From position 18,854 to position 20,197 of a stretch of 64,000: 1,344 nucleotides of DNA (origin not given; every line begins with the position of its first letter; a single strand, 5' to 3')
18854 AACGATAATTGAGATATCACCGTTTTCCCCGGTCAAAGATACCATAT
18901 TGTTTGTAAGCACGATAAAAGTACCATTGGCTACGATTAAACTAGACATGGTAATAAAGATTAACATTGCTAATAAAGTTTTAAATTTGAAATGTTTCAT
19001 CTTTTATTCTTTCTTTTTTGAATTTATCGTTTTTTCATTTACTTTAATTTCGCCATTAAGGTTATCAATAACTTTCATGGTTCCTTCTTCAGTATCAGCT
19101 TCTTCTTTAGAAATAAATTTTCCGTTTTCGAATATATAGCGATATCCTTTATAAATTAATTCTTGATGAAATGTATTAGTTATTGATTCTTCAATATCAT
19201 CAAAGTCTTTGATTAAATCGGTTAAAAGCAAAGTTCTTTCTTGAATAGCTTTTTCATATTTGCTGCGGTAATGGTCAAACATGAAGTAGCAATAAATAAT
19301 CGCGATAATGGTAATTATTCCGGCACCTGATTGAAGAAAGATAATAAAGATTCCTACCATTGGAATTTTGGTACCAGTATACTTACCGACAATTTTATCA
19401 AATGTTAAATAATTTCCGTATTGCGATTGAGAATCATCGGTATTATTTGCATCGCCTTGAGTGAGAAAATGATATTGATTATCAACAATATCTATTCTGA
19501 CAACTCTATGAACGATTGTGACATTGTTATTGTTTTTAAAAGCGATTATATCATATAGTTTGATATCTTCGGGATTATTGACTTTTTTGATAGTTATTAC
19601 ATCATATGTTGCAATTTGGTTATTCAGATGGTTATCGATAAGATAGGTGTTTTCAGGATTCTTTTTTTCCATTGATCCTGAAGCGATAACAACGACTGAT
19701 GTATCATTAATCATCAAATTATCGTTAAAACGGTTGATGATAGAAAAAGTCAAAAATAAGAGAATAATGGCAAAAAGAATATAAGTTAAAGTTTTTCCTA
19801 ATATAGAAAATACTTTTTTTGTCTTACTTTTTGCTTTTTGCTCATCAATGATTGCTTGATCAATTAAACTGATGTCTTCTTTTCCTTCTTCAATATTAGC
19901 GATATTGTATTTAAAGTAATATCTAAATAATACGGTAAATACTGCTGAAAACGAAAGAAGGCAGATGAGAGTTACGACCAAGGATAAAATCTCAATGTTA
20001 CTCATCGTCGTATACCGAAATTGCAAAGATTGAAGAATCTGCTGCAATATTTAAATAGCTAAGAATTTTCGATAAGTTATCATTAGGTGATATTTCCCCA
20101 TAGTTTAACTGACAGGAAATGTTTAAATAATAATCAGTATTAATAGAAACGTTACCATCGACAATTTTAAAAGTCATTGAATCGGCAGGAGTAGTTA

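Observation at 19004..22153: sipW-tasA-like module: three paralogous small secreted proteins with SipW-cognate-type signal peptides, followed by an extended Sec11/SipW-type signal peptidase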

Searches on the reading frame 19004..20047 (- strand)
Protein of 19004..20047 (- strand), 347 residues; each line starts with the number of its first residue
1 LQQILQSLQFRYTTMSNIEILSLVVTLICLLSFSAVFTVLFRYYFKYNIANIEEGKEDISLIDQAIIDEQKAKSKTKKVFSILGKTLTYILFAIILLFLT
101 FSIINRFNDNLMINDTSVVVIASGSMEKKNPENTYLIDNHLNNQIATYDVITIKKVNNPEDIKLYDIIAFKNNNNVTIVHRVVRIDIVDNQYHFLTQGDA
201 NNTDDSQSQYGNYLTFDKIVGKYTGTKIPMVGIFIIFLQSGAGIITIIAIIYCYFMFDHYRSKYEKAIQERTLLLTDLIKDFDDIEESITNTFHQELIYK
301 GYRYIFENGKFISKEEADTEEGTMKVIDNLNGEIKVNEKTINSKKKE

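Call 3: search_protein_families(library=pfam, proteins=[window:19004-20047:-], max_evalue=1)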
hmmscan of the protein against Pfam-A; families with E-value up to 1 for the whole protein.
window:19004-20047:- (347 aa): 8 families
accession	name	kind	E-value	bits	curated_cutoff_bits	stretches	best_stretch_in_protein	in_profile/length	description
PF18839.6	LPD24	-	0.0062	17.3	27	1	142-175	13-47/73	Large polyvalent protein associated domain 24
PF10502.14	Peptidase_S26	-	0.0068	16.8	22.9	1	117-183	24-78/168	Signal peptidase, peptidase S26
PF12671.13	Amidase_6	-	0.027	15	23.2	1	133-206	76-148/163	Putative amidase domain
PF10136.14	SpecificRecomb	-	0.18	10.6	24.6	1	61-113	441-492/639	Site-specific recombinase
PF04211.18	MtrC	-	0.3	10.5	25.5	1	16-114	98-196/268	Tetrahydromethanopterin S-methyltransferase, subunit C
PF10864.13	DUF2663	-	0.37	11.6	25.2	1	232-299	46-113/127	Protein of unknown function (DUF2663)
PF00122.25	E1-E2_ATPase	-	0.4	10.6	28.1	1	62-122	97-158/181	E1-E2 ATPase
PF08496.15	Peptidase_S49_N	-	0.5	10.9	27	1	236-336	8-103/147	Peptidase family S49 N-terminal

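Call 4: search_protein_families(library=ncbifam, proteins=[window:19004-20047:-], max_evalue=1)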
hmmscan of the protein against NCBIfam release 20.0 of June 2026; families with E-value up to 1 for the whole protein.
window:19004-20047:- (347 aa): 3 families
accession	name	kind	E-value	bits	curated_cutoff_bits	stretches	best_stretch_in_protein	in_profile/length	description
TIGR02228.1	sigpep_I_arch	equivalog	1.1e-18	67.6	51.85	1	85-258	5-153/158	signal peptidase I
NF046067.1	SigPepSipWBacil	equivalog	3.3e-15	56.1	190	1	85-248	6-150/189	signal peptidase I SipW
NF045849.1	ICE_MMCAP2_0565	equivalog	0.062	13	40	1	234-262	13-43/80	Mbov_0395 family pilin-like conjugal transfer protein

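Call 9: find_encoding_contigs(protein=window:19004-20005:-, flank=10000, max_places=6)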
Protein window:19004-20005:- (333 aa): 2 contigs read that carry it; 2 places shown.
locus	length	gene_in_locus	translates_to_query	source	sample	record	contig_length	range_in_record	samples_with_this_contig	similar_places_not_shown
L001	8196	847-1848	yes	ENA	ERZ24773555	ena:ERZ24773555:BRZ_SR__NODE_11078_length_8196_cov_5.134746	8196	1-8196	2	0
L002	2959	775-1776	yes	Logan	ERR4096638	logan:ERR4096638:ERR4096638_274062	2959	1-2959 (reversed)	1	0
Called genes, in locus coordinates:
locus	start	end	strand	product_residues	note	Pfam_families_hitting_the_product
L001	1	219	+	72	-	?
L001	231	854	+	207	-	-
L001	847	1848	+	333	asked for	-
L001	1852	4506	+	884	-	-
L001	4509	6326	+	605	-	-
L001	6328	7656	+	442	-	-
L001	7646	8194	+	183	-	?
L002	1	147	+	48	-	?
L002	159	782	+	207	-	-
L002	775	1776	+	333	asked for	-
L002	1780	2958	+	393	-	?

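Call 10: search_protein_families(library=padloc, proteins=[window:19004-20047:-], max_evalue=0.1)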
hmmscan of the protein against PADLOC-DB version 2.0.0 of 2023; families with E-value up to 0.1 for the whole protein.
window:19004-20047:- (347 aa): 0 families

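Call 35: search_solved_structures(query=window:19004-20005:-, max_evalue=0.1, show_alignments=2)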
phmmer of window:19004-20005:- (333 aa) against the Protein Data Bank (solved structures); distinct sequences matched with E-value up to 0.1: 3.
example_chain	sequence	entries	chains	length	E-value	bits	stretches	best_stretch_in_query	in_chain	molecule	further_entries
7p2q_A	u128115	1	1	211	2.8e-06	29.8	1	146-240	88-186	Signal peptidase complex catalytic subunit SEC11C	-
7p2p_A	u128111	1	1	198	2e-05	27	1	143-226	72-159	Signal peptidase complex catalytic subunit SEC11A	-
9rjb_A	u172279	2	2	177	2.4e-05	26.8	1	144-226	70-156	Signal peptidase complex catalytic subunit SEC11A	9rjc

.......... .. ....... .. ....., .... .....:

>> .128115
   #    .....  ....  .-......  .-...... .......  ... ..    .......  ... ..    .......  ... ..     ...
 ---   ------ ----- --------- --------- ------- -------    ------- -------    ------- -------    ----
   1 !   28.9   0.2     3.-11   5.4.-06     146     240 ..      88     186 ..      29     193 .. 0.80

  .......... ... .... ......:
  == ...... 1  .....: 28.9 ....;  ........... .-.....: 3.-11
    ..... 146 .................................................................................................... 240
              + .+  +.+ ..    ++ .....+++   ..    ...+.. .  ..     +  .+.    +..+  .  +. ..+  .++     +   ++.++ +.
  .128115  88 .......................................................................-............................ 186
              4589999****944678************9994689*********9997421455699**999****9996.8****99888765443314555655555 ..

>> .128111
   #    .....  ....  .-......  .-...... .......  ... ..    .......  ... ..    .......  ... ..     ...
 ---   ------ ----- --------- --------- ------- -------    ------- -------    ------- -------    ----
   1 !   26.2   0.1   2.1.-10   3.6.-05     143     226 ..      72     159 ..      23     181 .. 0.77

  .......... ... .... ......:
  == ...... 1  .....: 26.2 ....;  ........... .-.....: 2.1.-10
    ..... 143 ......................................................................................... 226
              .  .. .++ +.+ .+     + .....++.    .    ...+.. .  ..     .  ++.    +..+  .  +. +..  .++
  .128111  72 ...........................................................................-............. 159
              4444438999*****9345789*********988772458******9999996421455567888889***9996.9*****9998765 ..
